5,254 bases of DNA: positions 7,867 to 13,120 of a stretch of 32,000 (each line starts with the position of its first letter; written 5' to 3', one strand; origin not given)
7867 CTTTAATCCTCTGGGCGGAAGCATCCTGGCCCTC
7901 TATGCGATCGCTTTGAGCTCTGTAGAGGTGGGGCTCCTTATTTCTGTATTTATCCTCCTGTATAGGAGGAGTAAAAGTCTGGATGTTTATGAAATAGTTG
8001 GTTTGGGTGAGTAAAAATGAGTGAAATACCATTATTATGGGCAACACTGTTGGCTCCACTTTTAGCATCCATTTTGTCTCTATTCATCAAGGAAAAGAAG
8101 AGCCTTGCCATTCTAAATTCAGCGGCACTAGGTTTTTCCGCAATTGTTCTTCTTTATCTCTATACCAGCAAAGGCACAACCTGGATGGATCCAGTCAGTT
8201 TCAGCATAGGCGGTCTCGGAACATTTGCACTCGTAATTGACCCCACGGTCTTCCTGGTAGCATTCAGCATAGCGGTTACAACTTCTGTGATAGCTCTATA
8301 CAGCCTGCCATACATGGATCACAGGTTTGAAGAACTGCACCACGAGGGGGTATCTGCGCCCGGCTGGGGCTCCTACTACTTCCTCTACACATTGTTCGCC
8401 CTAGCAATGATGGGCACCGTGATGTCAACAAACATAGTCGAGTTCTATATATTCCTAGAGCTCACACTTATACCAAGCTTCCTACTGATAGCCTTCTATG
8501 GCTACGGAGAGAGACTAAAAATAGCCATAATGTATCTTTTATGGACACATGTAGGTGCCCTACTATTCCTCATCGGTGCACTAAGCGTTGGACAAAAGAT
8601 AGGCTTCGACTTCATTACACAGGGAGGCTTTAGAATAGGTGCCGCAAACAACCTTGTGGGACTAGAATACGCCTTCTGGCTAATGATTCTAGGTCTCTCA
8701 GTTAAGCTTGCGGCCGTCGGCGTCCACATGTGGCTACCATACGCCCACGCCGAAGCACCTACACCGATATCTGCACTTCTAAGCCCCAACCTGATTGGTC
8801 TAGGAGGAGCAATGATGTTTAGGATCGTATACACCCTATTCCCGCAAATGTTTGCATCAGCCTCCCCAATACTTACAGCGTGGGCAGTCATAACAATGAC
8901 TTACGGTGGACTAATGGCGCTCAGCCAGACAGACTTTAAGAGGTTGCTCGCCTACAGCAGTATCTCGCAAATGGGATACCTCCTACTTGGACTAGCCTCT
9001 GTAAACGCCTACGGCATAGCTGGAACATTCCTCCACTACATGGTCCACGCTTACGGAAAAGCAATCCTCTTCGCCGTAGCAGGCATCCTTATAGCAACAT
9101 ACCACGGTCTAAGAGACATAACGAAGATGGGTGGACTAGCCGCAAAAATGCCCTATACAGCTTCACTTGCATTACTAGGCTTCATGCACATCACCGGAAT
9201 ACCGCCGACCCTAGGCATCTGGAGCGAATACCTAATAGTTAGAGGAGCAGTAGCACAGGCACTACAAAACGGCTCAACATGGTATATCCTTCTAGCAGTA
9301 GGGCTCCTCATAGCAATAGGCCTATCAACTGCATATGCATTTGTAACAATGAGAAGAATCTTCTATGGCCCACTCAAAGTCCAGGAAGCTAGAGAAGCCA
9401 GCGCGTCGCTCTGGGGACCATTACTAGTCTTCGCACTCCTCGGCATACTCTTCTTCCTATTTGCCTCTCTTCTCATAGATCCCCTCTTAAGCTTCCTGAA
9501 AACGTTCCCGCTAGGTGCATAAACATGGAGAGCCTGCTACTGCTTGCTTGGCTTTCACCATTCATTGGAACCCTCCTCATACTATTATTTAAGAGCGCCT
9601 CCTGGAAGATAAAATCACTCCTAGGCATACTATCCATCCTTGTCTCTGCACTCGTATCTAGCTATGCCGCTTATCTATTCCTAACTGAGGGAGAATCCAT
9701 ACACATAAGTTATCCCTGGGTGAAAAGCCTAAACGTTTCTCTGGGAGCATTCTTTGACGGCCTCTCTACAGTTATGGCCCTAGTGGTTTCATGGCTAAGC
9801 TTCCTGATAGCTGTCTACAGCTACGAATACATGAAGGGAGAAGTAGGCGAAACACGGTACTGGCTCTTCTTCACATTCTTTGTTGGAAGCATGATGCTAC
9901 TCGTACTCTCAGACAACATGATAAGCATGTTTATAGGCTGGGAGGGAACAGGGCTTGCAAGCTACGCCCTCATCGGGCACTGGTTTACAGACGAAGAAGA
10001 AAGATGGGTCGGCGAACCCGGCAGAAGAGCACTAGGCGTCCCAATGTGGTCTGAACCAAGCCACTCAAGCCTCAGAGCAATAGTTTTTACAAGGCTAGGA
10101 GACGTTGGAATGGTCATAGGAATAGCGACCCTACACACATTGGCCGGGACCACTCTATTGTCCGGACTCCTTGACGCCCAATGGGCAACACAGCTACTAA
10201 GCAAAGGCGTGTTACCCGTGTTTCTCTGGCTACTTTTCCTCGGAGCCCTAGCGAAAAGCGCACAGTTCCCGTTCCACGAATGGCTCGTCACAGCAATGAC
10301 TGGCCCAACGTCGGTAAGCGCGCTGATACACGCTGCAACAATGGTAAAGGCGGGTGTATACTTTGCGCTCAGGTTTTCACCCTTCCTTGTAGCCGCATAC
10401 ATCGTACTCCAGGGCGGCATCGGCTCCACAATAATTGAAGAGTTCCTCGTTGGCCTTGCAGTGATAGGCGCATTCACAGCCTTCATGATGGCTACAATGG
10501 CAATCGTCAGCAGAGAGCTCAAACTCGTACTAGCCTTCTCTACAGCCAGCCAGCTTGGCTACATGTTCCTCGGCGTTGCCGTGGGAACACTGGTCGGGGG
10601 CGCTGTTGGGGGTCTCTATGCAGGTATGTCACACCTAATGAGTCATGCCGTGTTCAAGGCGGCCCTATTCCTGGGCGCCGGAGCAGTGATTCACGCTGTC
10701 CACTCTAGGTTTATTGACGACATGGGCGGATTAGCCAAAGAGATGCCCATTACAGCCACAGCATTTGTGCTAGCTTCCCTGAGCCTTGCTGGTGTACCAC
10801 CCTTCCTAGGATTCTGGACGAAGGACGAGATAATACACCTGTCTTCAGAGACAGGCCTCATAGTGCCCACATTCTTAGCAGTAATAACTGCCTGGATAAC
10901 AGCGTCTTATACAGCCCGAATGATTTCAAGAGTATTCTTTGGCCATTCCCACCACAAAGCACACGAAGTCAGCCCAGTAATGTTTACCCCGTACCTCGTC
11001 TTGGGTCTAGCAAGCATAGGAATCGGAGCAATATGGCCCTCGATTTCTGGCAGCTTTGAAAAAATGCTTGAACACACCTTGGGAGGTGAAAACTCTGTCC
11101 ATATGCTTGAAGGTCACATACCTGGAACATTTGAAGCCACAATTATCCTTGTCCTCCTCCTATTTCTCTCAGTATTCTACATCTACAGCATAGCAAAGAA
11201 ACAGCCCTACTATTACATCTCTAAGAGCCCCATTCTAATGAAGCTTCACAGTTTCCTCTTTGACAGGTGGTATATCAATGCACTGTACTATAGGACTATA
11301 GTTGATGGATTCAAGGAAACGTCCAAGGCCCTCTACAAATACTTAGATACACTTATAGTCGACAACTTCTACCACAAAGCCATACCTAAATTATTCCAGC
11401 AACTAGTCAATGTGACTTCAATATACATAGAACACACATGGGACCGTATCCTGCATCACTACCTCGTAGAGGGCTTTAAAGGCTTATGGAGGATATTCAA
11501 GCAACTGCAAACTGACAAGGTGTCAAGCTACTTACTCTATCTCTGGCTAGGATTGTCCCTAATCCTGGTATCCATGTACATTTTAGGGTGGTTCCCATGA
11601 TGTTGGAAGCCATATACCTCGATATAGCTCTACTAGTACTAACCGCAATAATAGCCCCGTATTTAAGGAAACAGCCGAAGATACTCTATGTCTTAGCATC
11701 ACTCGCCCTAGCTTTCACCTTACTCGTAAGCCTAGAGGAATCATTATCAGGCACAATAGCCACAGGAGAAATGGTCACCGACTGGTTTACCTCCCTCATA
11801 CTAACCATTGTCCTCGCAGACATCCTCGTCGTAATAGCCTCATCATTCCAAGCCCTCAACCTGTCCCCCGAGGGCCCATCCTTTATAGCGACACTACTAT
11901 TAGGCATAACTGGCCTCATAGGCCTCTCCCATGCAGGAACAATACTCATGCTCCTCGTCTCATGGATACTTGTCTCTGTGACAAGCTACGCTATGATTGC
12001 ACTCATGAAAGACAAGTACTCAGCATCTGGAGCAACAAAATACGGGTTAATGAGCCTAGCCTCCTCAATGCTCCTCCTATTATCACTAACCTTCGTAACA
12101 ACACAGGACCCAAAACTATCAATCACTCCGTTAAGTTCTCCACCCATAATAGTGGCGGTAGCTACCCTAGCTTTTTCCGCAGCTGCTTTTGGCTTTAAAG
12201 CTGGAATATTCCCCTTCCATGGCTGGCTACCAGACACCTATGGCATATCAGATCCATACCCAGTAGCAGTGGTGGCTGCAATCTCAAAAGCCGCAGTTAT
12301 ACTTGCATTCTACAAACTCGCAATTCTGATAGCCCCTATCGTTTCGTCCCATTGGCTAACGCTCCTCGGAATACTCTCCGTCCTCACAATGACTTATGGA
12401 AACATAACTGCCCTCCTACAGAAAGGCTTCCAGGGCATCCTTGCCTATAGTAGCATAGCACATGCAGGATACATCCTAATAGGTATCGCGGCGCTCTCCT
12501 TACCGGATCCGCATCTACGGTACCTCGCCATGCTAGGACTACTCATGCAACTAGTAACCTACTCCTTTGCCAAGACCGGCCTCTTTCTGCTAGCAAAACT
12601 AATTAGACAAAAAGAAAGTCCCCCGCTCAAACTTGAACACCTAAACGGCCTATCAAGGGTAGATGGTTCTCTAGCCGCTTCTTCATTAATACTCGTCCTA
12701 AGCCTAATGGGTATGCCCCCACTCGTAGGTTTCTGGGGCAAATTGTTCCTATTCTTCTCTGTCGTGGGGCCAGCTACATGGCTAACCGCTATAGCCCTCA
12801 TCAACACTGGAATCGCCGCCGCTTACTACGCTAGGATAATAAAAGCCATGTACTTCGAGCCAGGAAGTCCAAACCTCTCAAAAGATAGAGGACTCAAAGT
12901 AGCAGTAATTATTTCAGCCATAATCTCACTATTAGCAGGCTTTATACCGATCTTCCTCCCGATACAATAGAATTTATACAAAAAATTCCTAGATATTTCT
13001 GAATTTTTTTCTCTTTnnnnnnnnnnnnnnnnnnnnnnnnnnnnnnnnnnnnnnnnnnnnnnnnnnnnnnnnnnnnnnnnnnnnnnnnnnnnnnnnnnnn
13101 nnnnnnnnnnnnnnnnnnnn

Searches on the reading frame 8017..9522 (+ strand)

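Call 5: search_protein_families(library=pfam, proteins=[window:8017-9522:+])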
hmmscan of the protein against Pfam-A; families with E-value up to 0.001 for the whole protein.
window:8017-9522:+ (501 aa): 1 family
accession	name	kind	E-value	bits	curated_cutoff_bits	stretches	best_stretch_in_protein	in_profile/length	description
PF00361.26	Proton_antipo_M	-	2e-57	195.1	21.5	1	137-417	1-281/294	NADH:quinone oxidoreductase/Mrp antiporter, TM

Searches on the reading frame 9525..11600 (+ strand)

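Call 5: search_protein_families(library=pfam, proteins=[window:9525-11600:+])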
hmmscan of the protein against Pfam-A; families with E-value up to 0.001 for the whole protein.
window:9525-11600:+ (691 aa): 2 families
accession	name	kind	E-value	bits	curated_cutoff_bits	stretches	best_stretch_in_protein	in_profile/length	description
PF00361.26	Proton_antipo_M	-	2.3e-56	191.6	21.5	1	177-459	30-294/294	NADH:quinone oxidoreductase/Mrp antiporter, TM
PF00662.26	Proton_antipo_N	-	2e-11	44.1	24.5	1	66-112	4-50/51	NADH-Ubiquinone oxidoreductase (complex I), chain 5 N-terminus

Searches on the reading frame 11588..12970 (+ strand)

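Call 5: search_protein_families(library=pfam, proteins=[window:11588-12970:+])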
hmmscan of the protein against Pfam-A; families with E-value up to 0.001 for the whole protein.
window:11588-12970:+ (460 aa): 1 family
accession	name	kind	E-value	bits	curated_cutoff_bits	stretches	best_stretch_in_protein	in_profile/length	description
PF00361.26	Proton_antipo_M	-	6.6e-38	131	21.5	1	117-409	2-293/294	NADH:quinone oxidoreductase/Mrp antiporter, TM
